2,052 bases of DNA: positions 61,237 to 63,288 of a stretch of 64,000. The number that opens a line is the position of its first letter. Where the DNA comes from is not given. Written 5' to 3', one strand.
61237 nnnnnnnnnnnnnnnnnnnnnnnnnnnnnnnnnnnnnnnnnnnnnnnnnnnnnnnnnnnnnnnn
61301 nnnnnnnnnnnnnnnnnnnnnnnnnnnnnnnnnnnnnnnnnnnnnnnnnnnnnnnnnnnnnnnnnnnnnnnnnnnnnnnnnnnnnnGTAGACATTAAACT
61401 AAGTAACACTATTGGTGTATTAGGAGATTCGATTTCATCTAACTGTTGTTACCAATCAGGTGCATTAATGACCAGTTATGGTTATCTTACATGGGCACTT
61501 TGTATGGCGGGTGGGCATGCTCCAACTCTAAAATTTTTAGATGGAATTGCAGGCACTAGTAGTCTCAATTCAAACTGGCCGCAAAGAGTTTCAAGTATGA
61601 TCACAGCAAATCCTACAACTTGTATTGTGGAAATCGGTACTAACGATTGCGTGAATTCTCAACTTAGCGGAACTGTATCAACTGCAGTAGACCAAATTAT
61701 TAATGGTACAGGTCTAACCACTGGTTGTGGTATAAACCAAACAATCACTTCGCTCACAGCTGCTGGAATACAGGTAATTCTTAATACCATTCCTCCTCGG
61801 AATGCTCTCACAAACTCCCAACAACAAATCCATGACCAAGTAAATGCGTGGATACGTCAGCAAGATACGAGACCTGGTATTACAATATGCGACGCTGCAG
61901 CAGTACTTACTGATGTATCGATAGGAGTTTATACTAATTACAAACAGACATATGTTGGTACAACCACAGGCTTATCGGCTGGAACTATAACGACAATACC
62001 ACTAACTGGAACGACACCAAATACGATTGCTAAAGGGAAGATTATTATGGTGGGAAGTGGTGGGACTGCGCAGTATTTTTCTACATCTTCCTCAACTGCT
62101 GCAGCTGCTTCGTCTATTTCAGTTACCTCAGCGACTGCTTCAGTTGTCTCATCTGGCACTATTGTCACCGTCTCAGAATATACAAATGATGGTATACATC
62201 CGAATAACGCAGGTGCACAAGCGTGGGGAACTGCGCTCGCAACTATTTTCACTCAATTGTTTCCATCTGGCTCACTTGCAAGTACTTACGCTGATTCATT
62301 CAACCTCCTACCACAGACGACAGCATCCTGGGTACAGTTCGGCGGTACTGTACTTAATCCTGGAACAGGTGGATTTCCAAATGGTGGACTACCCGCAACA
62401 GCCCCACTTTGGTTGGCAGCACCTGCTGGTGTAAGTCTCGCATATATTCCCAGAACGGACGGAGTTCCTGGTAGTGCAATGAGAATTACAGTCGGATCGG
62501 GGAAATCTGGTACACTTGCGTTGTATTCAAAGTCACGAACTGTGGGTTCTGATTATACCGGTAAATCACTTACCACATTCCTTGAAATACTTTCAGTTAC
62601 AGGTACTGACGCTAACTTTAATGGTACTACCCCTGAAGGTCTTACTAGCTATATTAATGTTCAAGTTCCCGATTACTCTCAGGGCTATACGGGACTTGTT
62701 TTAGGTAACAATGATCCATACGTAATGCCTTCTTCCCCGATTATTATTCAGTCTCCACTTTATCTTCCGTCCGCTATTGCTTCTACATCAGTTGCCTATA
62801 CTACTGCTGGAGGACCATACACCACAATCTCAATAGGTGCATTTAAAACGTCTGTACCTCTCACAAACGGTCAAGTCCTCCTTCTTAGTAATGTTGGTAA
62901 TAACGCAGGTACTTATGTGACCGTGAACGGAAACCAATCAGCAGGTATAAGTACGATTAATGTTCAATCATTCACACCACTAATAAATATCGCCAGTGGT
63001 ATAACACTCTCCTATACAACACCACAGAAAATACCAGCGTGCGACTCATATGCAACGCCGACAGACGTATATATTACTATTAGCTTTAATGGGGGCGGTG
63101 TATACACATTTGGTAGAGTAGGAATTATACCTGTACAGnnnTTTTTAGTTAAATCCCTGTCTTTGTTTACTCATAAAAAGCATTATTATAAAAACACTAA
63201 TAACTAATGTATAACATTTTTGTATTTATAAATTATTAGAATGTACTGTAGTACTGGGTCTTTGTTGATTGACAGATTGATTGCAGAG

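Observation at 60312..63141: Phage-tail-fibre-like protein (collagen repeat plus SGNH esterase) immediately downstream of tRNA-Leu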

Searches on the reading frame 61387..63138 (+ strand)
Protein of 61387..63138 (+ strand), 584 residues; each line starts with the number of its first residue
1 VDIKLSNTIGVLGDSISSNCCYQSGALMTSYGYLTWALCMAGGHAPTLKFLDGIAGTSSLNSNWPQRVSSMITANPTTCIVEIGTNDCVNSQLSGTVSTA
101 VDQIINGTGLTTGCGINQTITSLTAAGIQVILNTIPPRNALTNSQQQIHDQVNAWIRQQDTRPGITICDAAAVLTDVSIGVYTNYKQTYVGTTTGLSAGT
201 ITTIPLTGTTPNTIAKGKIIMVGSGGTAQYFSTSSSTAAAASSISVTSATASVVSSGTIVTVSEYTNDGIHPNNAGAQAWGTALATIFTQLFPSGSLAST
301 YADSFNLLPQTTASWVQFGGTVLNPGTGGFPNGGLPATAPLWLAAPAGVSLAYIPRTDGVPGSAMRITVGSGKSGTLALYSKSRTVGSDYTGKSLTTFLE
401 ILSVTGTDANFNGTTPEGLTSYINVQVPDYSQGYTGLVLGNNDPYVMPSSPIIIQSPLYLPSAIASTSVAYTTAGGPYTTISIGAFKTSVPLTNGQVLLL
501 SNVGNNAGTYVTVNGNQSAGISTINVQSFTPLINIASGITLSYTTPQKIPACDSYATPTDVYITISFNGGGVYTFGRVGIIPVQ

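Call 13: find_homologous_proteins(query=window:61387-63138:+, max_evalue=0.001)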
Query seq(584 aa): 8000 candidates shared short words with the query, none scored E <= 0.001.

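Call 21: search_protein_representatives(protein=window:61387-63138:+)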
Query: 584 residues. Proteins with E-value up to 0.001 (for the whole library): 68; up to 1e-10: 7; up to 1e-30: 3. The best 68 are listed.
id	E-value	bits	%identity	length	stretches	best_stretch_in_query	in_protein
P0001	6.2e-45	170.5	32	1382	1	30-583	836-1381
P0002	3.9e-33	131.6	38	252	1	337-584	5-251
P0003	4.2e-32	128.2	39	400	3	7-179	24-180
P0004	2.8e-27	112.3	38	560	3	6-189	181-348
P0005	8.5e-18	81.0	37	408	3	5-177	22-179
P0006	4.9e-16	75.2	39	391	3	8-187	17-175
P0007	1.0e-11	60.9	34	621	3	10-176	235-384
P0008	2.0e-09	53.4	33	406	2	6-178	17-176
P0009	2.6e-09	53.0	36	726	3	6-178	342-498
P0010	2.7e-09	52.9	32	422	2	6-179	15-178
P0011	2.9e-09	52.8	37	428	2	4-186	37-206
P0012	1.1e-08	50.9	32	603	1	28-261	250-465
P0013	1.2e-08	50.8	31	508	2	7-183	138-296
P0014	1.6e-08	50.4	33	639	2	5-178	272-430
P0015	2.1e-08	49.9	37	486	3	4-183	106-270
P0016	2.5e-08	49.7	35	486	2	263-394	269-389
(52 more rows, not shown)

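Call 23: predict_structure(protein=window:61387-63138:+)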
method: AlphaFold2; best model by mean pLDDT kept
length: 584 residues; sequences in the alignment: 1
mean_pLDDT: 32.4   pTM: 0.23
mean pLDDT of the five models: 32.4, 27.6, 25.8, 24.1, 23.9
residues with pLDDT >= 90: 0; 70-90: 0; 50-70: 16; < 50: 568
segments of 3 or more residues with pLDDT < 50: 1-137, 159-584
pLDDT, mean of each block of 10 residues (from residue 1): 26 28 28 31 34 31 35 36 38 41 42 30 37 44 54 53 42 34 36 33 34 36 35 33 30 25 25 35 40 34 28 27 28 29 31 31 33 32 29 28 27 25 28 29 28 25 25 25 26 30 30 34 33 31 31 34 34 33 25
secondary structure, 60 per line:
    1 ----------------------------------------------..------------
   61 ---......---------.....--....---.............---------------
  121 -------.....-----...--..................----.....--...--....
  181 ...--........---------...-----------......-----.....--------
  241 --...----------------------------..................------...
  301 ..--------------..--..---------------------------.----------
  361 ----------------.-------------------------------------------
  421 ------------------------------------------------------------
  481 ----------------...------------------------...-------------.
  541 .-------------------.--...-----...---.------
elements in order: H64-69 E79-83 H86-89 H93-105 E128-132 H143-160 E165-169 E177-183 E186-193 E203-205 E217-222 E228-232 E243-245 H274-291 H298-302 E497-499 E524-526 E564-566 E572-574

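Call 24: search_protein_families(library=pfam, proteins=[P0001, P0002, P0003, P0004, P0007, P0009, P0012, P0016], max_evalue=0.01)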
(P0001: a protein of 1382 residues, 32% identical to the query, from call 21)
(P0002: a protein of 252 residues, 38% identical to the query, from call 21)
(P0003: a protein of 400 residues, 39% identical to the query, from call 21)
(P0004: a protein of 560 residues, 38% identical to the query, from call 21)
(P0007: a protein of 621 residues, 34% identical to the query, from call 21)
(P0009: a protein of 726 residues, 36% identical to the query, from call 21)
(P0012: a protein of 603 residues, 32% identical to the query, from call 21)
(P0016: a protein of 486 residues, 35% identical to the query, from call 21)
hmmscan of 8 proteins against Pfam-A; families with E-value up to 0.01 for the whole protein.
P0001 (1382 aa): 4 families
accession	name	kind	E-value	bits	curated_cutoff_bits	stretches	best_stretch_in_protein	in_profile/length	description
PF13472.12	Lipase_GDSL_2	-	2.5e-18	67.7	32.9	1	834-978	14-158/178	GDSL-like Lipase/Acylhydrolase family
PF12708.12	Pect-lyase_RHGA_epim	-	4.2e-17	63.1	27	1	195-310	2-110/213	Rhamnogalacturonase A/epimerase, pectate lyase-like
PF00657.28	Lipase_GDSL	-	4.7e-06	27.3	23.6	1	722-1083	2-207/208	GDSL-like Lipase/Acylhydrolase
PF04311.20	DUF459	-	0.0049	16.7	27.2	0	868-976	46-156/197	Protein of unknown function (DUF459)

P0002 (252 aa): 0 families

P0003 (400 aa): 3 families
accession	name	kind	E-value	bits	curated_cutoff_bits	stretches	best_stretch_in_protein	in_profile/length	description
PF13472.12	Lipase_GDSL_2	-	2.3e-19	71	32.9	1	29-201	2-175/178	GDSL-like Lipase/Acylhydrolase family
PF00657.28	Lipase_GDSL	-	4.2e-08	34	23.6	1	26-209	1-208/208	GDSL-like Lipase/Acylhydrolase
PF17182.10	OSK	-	0.0095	15.6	27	0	72-158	53-140/202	OSK domain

P0004 (560 aa): 3 families
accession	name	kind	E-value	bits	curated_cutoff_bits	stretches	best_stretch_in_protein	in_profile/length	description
PF13472.12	Lipase_GDSL_2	-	1.5e-17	65.1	32.9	1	187-361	2-177/178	GDSL-like Lipase/Acylhydrolase family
PF00657.28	Lipase_GDSL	-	2e-06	28.5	23.6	1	185-367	2-208/208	GDSL-like Lipase/Acylhydrolase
PF14452.12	Multi_ubiq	-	0.0086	16.7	24.5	0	449-484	5-40/69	Multiubiquitin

P0007 (621 aa): 4 families
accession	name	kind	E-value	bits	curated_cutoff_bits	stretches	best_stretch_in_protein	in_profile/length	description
PF13472.12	Lipase_GDSL_2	-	1e-14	55.9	32.9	1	245-409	12-176/178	GDSL-like Lipase/Acylhydrolase family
PF00657.28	Lipase_GDSL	-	9.7e-07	29.6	23.6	1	271-412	43-204/208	GDSL-like Lipase/Acylhydrolase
PF17182.10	OSK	-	9.2e-06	25.5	27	1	280-383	53-156/202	OSK domain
PF19040.6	SGNH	-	0.00048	20.3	27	1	358-416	188-246/248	SGNH domain (fused to AT3 domains)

P0009 (726 aa): 2 families
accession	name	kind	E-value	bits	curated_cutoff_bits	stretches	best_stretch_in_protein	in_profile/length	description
PF13472.12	Lipase_GDSL_2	-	1.4e-13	52.2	32.9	1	349-521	3-176/178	GDSL-like Lipase/Acylhydrolase family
PF17182.10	OSK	-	0.0003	20.5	27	1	392-486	53-149/202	OSK domain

P0012 (603 aa): 1 family
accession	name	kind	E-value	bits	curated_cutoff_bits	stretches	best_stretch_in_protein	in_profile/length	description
PF13472.12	Lipase_GDSL_2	-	3.4e-08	34.6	32.9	1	226-403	2-173/178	GDSL-like Lipase/Acylhydrolase family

P0016 (486 aa): 2 families
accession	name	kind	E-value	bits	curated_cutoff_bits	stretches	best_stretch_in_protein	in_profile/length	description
PF13472.12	Lipase_GDSL_2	-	2.5e-19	70.9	32.9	1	111-282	1-175/178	GDSL-like Lipase/Acylhydrolase family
PF00657.28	Lipase_GDSL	-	6.7e-08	33.4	23.6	1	109-288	1-206/208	GDSL-like Lipase/Acylhydrolase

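Call 35: find_related_loci(query=A2, collection=viral_contigs, flank=10000)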
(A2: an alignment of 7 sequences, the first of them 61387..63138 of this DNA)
Query A2 (584 aa) in viral_contigs; peptide patterns used: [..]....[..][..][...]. (x = any residue, [..] = any of these).
36 stretches matched a pattern, but none encodes a relative of the query by tblastn (E <= 1e-3).

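Call 36: find_homologous_proteins(query=A2, max_evalue=0.00001)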
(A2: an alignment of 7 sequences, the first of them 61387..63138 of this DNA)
Query A2 (7 sequences): 8000 candidates shared short words with the query, none scored E <= 0.00001.

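Call 37: find_encoding_contigs(protein=P0001, flank=10000, max_places=4)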
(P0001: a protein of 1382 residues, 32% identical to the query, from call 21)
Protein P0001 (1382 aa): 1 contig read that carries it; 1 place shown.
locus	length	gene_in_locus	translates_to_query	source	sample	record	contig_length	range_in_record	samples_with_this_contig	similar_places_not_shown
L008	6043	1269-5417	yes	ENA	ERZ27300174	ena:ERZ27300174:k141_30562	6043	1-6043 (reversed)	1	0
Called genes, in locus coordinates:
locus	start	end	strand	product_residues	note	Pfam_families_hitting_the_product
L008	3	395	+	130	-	?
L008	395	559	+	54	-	-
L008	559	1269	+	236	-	-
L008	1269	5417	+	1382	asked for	PF12708:Pect-lyase_RHGA_epim, PF00657:Lipase_GDSL (weak), PF13472:Lipase_GDSL_2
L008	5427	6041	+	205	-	?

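Call 38: list_cluster_members(proteins=[P0001, P0002, P0003, P0004, P0005, P0006, P0007, P0009, P0012, P0016])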
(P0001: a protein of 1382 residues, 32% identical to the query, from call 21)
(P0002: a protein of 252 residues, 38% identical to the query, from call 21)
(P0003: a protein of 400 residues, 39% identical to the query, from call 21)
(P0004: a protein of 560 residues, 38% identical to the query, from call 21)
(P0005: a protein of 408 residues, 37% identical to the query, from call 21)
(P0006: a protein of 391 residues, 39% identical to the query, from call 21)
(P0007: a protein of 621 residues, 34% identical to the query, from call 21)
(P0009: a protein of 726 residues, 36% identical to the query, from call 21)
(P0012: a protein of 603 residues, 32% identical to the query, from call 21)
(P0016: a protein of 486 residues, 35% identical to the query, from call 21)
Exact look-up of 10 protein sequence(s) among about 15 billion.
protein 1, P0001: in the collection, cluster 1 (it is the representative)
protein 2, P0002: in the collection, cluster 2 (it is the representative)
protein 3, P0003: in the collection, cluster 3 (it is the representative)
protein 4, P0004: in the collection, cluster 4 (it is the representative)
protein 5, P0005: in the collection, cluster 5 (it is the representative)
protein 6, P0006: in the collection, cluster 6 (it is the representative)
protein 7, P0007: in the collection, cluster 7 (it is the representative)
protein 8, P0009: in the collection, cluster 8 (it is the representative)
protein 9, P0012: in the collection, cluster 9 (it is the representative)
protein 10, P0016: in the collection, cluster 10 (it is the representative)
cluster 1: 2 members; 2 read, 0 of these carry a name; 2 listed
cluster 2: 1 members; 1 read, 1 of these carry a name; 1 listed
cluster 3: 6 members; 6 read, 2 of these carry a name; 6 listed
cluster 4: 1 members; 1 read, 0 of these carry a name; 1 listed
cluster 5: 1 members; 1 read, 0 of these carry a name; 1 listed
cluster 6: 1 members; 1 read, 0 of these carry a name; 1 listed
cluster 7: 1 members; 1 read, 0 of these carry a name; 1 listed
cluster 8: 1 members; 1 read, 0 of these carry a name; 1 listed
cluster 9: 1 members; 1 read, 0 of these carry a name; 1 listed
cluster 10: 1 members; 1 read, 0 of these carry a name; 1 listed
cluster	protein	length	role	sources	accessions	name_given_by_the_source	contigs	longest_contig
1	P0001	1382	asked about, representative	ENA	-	-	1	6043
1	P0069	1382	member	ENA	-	-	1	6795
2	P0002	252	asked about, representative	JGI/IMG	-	hypothetical protein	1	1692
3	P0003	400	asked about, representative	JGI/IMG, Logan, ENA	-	-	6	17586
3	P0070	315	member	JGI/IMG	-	hypothetical protein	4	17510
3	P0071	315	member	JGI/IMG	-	hypothetical protein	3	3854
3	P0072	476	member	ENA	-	-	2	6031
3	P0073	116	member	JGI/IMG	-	-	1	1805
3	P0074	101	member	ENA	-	-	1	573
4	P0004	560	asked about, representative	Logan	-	-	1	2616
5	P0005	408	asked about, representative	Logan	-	-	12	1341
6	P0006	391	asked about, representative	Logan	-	-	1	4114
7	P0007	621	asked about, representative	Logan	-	-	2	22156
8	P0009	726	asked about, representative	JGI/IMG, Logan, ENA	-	-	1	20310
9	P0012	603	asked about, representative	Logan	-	-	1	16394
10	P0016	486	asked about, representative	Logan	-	-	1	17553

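Call 39: find_encoding_contigs(protein=P0003, flank=10000, max_places=3)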
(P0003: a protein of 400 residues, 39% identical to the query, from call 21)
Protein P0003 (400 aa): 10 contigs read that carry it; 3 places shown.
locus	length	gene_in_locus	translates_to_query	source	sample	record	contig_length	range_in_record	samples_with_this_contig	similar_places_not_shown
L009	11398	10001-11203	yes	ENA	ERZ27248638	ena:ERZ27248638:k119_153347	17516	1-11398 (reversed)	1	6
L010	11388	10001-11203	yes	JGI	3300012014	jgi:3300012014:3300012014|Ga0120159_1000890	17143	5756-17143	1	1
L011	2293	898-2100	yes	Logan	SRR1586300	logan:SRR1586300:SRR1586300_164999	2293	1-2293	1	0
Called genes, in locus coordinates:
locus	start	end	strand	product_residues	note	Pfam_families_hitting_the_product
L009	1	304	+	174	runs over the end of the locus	-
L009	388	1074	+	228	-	-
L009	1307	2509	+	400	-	-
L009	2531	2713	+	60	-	-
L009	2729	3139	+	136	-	-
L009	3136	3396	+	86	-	-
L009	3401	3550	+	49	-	-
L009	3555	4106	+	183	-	-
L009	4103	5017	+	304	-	-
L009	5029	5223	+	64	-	PF01476:LysM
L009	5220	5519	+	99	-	-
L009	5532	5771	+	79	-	-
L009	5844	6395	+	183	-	-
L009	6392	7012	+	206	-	-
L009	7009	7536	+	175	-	-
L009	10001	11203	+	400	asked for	PF00657:Lipase_GDSL, PF13472:Lipase_GDSL_2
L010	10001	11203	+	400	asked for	PF00657:Lipase_GDSL, PF13472:Lipase_GDSL_2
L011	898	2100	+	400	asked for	PF00657:Lipase_GDSL, PF13472:Lipase_GDSL_2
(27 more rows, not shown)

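Call 40: find_encoding_contigs(protein=P0007, flank=10000, max_places=2)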
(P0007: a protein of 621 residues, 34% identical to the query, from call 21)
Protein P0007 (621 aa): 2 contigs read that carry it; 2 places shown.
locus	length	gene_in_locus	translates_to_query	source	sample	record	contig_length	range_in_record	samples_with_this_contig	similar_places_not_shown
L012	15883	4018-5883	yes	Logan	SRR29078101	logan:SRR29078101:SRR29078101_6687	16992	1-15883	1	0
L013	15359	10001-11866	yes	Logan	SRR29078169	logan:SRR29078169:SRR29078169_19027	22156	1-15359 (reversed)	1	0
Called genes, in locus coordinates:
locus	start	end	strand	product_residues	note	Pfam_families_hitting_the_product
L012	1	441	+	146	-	?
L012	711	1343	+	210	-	-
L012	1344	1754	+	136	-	-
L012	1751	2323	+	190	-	PF13640:2OG-FeII_Oxy_3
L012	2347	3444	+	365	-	PF13431:TPR_17 (faint), PF00515:TPR_1 (faint), PF07719:TPR_2 (faint)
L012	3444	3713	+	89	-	-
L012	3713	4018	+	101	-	-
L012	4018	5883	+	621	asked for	PF00657:Lipase_GDSL (weak), PF13472:Lipase_GDSL_2, PF17182:OSK (weak)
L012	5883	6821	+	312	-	-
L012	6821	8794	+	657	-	-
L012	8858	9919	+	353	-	-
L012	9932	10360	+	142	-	-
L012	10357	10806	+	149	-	PF00877:NLPC_P60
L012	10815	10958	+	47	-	-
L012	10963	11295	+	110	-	-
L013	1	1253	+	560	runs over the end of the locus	-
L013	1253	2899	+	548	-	-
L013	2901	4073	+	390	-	-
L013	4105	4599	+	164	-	-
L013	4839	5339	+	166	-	-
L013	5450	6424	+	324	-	PF13252:Phage_capsid_3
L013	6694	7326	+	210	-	-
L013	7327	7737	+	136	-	-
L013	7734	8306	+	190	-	PF13640:2OG-FeII_Oxy_3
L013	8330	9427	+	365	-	PF13431:TPR_17 (faint), PF00515:TPR_1 (faint), PF07719:TPR_2 (faint)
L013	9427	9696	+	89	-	-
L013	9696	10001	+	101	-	-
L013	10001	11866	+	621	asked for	PF00657:Lipase_GDSL (weak), PF13472:Lipase_GDSL_2, PF17182:OSK (weak)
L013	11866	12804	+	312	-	-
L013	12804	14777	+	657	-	-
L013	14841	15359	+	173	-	?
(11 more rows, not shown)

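Call 41: find_encoding_contigs(protein=P0009, flank=10000, max_places=2)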
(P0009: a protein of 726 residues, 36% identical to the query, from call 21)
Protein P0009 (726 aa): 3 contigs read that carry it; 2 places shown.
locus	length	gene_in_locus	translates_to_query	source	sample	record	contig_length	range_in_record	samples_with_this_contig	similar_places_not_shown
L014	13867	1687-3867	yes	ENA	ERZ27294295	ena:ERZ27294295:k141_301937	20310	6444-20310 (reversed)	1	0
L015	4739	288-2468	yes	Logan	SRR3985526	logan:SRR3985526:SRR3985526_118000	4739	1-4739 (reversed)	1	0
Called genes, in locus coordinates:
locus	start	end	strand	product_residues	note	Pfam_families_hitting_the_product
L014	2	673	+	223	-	?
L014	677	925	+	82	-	-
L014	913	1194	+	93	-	-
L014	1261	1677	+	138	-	PF23140:Gp80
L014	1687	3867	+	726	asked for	PF13472:Lipase_GDSL_2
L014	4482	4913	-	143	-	-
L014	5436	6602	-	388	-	-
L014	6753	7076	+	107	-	-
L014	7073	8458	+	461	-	PF03237:Terminase_6N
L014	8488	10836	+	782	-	PF04860:Phage_portal, PF04233:Phage_Mu_F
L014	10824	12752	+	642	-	-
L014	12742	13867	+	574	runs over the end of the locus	PF06414:Zeta_toxin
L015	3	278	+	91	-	?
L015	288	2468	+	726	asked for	PF13472:Lipase_GDSL_2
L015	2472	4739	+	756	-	?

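Call 43: find_related_loci(query=window:61387-63138:+, collection=metagenome_contigs, flank=10000)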
Query window:61387-63138:+ (584 aa) in metagenome_contigs; peptide patterns used: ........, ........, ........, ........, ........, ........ (x = any residue, [..] = any of these).
85 stretches matched a pattern, but none encodes a relative of the query by tblastn (E <= 1e-3).

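Call 52: search_protein_families(library=phrogs, proteins=[L008:3-395:+, L008:395-559:+, L008:559-1269:+, L008:5427-6041:+, P0001, L013:11866-12804:+, L013:12804-14777:+, L014:1261-1677:+], max_evalue=0.01)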
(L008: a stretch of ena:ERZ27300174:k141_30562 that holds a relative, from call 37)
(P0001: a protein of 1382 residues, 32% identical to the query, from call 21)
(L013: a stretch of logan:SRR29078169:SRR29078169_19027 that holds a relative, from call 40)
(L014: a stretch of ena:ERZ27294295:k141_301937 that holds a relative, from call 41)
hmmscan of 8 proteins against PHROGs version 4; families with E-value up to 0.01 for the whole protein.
L008:3-395:+ (130 aa): 2 families
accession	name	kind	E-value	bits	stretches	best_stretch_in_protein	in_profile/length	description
phrog_21471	-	unknown function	2.9e-05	24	1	86-129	573-621/626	-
phrog_23059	-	tail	3.1e-05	23.1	1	94-130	819-860/1027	tail fiber protein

L008:395-559:+ (54 aa): 0 families

L008:559-1269:+ (236 aa): 0 families

L008:5427-6041:+ (205 aa): 3 families
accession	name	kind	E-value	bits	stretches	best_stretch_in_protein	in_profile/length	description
phrog_6122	-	unknown function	2.7e-05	24.7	1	74-119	134-179/290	-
phrog_25848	-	tail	0.00036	19.9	1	75-118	207-250/598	tail fiber protein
phrog_13989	-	head and packaging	0.00097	18.8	1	54-117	22-84/597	virion structural protein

P0001 (1382 aa): 4 families
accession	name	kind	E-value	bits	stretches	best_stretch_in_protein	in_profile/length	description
phrog_2234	-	tail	6.1e-07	29.4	1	190-256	181-241/757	tail spike protein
phrog_7458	-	tail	8.4e-07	28.6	1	194-261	122-184/732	tail spike protein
phrog_11315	-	unknown function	0.0009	19.3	1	259-344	171-252/384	-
phrog_17212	-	connector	0.0011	18.6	1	193-233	140-180/631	pre-neck appendage protein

L013:11866-12804:+ (312 aa): 1 family
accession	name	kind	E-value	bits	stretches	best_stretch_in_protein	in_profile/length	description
phrog_7578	-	unknown function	3.5e-35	122.5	1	1-304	1-291/300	-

L013:12804-14777:+ (657 aa): 1 family
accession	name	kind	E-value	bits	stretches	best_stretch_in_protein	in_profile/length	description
phrog_11667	-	unknown function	7.2e-36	124.9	1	80-581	67-560/642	-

L014:1261-1677:+ (138 aa): 0 families

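Call 59: predict_structure(alignment_id=A3)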
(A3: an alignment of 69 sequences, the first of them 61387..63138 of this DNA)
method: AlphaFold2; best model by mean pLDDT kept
length: 584 residues; sequences in the alignment: 69
mean_pLDDT: 69.4   pTM: 0.72
mean pLDDT of the five models: 69.4, 69.1, 67.7, 66.9, 66.4
residues with pLDDT >= 90: 170; 70-90: 133; 50-70: 108; < 50: 173
segments of 3 or more residues with pLDDT < 50: 1-4, 179-242, 247-252, 319-321, 431-436, 440-442, 463-489, 501-508, 510-558
pLDDT, mean of each block of 10 residues (from residue 1): 66 95 74 91 85 93 95 96 95 80 91 88 97 95 93 97 97 72 35 41 40 40 40 43 49 53 80 90 94 75 80 68 53 57 75 89 90 87 68 85 85 64 76 50 58 68 44 41 40 56 45 42 40 35 31 41 84 91 79
secondary structure, 60 per line:
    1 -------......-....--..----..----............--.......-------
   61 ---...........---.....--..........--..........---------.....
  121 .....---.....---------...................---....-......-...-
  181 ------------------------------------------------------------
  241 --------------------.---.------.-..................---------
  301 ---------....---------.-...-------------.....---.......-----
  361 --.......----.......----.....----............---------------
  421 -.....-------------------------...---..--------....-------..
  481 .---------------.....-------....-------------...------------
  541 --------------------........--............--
elements in order: E8-13 H15-18 H33-44 E47-53 H64-74 E78-82 H85-94 H97-106 H116-125 E129-133 H143-161 E165-168 H170-174 H274-291 H310-313 E341-345 E349-355 E363-369 E374-380 H385-389 E394-405 E422-426 E452-454 E468-471 E479-481 E497-501 E509-512 E561-568 E571-582
